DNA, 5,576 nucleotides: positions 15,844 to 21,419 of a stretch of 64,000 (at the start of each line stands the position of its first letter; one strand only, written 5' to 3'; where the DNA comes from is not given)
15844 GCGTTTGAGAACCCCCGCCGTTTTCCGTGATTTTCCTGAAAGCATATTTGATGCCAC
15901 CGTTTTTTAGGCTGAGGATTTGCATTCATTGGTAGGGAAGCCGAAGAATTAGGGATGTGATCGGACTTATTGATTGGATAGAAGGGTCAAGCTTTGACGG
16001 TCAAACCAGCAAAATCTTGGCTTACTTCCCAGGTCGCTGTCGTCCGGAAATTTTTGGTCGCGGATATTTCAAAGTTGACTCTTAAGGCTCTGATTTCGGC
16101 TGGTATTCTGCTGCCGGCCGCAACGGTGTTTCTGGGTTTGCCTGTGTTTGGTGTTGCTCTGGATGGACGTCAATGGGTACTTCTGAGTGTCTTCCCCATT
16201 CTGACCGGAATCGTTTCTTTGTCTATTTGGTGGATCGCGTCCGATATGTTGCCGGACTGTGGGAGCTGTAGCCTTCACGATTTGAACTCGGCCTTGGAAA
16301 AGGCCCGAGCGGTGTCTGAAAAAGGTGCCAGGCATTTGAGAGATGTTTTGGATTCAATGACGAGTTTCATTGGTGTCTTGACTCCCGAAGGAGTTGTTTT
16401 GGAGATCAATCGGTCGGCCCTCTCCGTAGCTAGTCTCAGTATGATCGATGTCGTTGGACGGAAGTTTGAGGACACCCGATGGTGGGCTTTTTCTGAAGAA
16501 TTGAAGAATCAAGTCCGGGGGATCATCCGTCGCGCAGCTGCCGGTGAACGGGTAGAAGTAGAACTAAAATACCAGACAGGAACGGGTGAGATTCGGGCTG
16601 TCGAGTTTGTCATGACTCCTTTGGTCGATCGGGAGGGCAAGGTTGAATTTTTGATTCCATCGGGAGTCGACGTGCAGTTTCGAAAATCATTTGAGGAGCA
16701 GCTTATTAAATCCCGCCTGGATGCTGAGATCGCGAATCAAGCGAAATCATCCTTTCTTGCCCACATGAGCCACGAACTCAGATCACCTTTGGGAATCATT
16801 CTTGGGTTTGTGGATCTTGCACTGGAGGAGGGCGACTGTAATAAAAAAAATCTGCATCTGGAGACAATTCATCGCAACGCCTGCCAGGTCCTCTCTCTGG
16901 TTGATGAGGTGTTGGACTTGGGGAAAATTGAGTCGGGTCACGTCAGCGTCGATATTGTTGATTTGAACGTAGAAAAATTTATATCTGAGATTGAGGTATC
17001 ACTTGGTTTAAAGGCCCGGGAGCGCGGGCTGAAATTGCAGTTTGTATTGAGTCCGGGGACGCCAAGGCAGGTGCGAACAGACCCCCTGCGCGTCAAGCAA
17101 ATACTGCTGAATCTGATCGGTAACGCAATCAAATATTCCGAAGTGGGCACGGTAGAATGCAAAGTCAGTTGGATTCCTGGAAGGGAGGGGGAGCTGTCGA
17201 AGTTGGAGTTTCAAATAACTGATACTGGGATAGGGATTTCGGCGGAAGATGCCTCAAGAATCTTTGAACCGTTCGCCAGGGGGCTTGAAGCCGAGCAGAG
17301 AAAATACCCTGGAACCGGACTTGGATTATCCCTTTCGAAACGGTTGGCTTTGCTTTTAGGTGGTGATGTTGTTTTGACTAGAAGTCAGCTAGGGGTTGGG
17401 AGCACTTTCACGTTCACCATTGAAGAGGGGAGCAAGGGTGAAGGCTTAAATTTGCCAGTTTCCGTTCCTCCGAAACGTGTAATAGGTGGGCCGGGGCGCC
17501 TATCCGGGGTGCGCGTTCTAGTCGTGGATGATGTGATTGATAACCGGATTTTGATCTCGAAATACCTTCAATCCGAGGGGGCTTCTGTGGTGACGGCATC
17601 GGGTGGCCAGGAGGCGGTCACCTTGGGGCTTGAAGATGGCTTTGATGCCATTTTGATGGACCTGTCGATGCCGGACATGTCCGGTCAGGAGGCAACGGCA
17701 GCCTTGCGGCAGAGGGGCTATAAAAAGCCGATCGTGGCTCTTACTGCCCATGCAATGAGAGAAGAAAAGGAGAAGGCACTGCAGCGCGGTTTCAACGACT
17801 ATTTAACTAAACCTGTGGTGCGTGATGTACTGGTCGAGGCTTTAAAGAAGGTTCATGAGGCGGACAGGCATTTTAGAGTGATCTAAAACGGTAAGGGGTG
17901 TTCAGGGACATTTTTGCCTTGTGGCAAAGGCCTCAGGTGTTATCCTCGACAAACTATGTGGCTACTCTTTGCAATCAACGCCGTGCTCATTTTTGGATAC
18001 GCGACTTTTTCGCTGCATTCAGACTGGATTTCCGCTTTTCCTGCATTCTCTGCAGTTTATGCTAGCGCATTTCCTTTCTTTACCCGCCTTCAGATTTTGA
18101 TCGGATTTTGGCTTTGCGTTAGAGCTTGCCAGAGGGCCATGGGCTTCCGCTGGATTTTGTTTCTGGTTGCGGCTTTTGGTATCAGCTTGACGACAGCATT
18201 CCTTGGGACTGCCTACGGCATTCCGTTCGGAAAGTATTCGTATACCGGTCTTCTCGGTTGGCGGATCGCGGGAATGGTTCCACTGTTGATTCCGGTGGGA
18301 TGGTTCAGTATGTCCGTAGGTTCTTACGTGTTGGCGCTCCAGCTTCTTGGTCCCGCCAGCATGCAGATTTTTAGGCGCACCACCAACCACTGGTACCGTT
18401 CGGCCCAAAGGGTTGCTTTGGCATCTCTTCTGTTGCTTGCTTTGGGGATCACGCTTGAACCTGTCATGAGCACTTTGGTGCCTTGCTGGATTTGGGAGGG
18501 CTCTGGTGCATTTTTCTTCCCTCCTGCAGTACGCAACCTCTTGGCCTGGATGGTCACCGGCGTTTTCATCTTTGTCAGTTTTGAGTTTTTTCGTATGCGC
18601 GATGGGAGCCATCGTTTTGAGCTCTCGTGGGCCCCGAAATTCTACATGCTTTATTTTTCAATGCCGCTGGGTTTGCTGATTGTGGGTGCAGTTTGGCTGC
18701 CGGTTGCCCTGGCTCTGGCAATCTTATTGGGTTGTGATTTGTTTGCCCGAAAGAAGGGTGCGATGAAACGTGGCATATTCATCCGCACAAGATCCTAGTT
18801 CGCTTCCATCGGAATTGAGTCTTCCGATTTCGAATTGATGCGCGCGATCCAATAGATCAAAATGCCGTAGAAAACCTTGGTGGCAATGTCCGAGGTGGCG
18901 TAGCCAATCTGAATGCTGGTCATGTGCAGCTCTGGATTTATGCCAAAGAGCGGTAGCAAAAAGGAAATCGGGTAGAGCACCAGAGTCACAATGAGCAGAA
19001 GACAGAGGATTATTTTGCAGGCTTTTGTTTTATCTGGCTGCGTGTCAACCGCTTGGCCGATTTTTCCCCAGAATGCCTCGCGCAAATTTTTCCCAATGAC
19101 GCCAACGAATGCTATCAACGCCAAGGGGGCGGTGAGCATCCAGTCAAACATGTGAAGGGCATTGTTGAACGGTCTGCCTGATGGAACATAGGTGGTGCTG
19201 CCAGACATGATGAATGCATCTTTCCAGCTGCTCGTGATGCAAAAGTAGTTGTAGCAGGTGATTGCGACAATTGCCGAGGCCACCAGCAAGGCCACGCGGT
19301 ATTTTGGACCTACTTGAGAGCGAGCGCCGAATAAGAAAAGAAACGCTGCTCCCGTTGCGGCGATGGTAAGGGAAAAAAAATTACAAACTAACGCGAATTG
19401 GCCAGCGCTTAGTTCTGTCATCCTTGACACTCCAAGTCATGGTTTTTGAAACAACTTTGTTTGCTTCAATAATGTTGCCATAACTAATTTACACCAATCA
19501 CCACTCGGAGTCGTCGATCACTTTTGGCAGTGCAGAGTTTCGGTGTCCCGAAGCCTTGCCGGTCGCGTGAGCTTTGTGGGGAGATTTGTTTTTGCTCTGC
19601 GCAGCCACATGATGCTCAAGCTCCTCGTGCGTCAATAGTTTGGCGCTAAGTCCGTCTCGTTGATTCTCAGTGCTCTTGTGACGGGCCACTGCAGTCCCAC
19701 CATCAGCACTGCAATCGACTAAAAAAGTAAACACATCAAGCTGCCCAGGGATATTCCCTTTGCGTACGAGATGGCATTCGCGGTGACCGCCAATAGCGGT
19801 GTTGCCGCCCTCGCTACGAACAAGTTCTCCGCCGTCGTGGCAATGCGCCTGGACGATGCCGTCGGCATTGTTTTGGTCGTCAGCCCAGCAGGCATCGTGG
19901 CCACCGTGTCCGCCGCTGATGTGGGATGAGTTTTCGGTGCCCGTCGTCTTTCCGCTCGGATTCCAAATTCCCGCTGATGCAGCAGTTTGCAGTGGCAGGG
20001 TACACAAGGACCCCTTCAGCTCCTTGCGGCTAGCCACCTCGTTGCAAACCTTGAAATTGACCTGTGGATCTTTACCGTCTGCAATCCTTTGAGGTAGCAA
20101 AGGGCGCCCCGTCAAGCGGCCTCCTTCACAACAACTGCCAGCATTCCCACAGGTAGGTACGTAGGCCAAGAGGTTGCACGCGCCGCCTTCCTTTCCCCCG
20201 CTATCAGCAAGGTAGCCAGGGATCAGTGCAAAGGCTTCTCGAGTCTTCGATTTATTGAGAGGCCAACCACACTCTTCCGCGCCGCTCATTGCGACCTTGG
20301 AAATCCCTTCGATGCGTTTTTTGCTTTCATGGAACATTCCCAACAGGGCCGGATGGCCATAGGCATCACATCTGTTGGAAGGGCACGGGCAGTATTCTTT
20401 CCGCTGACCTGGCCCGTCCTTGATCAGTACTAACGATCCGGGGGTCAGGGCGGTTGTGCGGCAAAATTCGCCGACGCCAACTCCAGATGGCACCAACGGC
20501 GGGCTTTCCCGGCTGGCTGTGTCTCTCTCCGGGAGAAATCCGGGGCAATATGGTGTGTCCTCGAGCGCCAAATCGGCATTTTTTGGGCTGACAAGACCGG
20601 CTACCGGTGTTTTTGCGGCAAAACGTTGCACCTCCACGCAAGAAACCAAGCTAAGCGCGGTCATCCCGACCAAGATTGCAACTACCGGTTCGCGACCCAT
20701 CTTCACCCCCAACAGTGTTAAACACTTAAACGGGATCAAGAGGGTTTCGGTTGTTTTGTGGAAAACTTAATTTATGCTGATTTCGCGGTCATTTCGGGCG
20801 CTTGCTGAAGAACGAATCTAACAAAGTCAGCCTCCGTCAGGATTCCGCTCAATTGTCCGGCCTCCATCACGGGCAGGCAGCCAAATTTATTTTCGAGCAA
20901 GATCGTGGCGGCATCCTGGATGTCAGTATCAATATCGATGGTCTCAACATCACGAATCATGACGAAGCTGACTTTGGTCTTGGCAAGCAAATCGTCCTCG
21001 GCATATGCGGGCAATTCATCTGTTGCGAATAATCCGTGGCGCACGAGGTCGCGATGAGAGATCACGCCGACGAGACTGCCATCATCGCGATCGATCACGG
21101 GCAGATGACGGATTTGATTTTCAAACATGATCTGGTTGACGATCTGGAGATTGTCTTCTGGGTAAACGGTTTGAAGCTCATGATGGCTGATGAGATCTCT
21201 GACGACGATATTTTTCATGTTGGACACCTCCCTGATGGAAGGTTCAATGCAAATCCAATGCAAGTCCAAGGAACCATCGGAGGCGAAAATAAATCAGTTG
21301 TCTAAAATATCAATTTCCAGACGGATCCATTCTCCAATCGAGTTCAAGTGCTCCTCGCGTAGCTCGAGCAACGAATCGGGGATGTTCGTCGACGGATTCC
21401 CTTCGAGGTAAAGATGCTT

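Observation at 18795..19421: Xanthorhodopsin-like opsin with a clean in-frame loss of helices D-E (5-TM rhodopsin?)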

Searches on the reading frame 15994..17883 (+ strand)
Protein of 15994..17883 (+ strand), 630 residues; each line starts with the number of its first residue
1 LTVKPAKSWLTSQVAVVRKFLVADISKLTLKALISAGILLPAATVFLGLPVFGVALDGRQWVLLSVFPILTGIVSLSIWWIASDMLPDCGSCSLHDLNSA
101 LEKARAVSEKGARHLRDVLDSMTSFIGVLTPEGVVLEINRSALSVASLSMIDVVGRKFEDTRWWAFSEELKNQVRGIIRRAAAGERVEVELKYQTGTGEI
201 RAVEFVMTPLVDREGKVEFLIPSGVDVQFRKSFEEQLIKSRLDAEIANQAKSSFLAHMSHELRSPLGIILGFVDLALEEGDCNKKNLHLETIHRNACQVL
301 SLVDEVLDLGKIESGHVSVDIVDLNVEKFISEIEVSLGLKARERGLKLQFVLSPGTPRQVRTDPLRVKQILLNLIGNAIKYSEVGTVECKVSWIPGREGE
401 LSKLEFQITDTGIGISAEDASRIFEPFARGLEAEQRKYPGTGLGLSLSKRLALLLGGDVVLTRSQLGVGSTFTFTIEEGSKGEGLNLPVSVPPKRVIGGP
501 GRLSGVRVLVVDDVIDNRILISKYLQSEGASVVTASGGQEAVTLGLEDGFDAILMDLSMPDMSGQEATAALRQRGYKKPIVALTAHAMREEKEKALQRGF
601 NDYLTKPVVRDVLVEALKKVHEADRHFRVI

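Call 4: search_protein_families(library=pfam, proteins=[window:15994-17883:+], max_evalue=0.1)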
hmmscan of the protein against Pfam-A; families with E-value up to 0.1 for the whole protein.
window:15994-17883:+ (630 aa): 8 families
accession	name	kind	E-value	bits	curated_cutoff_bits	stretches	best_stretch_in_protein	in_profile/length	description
PF00072.30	Response_reg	-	2.9e-26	92.3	30.2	1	508-617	1-110/111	Response regulator receiver domain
PF02518.31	HATPase_c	-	8.5e-26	91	26.4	1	363-478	2-109/111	Histidine kinase-, DNA gyrase B-, and HSP90-like ATPase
PF00512.31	HisKA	-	4.2e-15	56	26.9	1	250-315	1-66/66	His Kinase A (phospho-acceptor) domain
PF08448.16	PAS_4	-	1.9e-12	47.8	23.1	1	119-230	1-108/110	PAS fold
PF00989.32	PAS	-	1.3e-06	28.9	22.6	1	114-219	2-106/113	PAS fold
PF13426.13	PAS_9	-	5.7e-05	23.8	27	1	128-221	6-95/103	PAS domain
PF08948.16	PRD1_P5_spike_N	-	0.023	15.1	25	1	172-222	25-74/126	Bacteriophage PRD1, P5, spike N-terminal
PF16484.10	CPT_N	-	0.052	13.9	27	0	128-153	13-38/47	Carnitine O-palmitoyltransferase N-terminus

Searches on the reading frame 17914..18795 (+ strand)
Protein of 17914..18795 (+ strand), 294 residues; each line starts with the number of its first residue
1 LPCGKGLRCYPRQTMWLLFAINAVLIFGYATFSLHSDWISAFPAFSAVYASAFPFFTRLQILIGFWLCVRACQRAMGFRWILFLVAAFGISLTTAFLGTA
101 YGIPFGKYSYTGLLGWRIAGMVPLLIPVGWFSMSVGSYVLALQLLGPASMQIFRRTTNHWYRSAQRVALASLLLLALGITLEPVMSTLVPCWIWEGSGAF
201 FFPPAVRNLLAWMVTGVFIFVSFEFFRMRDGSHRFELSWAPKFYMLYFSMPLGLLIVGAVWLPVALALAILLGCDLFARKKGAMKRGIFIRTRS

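Call 4: search_protein_families(library=pfam, proteins=[window:17914-18795:+], max_evalue=0.1)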
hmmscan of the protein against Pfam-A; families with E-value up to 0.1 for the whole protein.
window:17914-18795:+ (294 aa): 1 family
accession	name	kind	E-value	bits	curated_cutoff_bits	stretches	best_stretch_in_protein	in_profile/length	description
PF04240.17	Caroten_synth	-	3.2e-34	119.1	25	1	60-272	5-207/209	Carotenoid biosynthesis protein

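Call 71: search_protein_families(library=ncbifam, proteins=[window:17956-18795:+], max_evalue=0.01)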
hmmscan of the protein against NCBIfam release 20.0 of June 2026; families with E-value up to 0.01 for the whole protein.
window:17956-18795:+ (280 aa): 3 families
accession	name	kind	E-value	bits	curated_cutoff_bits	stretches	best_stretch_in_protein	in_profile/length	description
NF045693.1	GCarotHydoxCruF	equivalog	2e-31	109.5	400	1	42-255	54-266/310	gamma-carotene 1'-hydroxylase CruF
TIGR03460.1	crt_membr_arch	equivalog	2.2e-21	76.9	154.7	1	53-264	49-244/248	bisanhydrobacterioruberin hydratase CruF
NF041333.1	CruF_Halo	equivalog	7.7e-09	35.4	300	1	68-211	76-206/268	bisanhydrobacterioruberin hydratase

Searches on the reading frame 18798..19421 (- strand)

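Call 4: search_protein_families(library=pfam, proteins=[window:18798-19421:-], max_evalue=0.1)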
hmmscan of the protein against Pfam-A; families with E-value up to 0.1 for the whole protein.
window:18798-19421:- (208 aa): 1 family
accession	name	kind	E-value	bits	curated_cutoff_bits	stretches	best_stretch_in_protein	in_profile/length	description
PF01036.24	Bac_rhodopsin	-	2.3e-12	47.3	24.6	2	15-109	6-90/224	Bacteriorhodopsin-like protein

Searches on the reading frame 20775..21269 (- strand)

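Call 4: search_protein_families(library=pfam, proteins=[window:20775-21269:-], max_evalue=0.1)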
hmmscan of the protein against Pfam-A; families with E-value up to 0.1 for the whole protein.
window:20775-21269:- (165 aa): 1 family
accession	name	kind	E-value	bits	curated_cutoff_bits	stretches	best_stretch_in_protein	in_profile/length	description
PF00571.33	CBS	-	2.4e-25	89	24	2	103-153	4-55/57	CBS domain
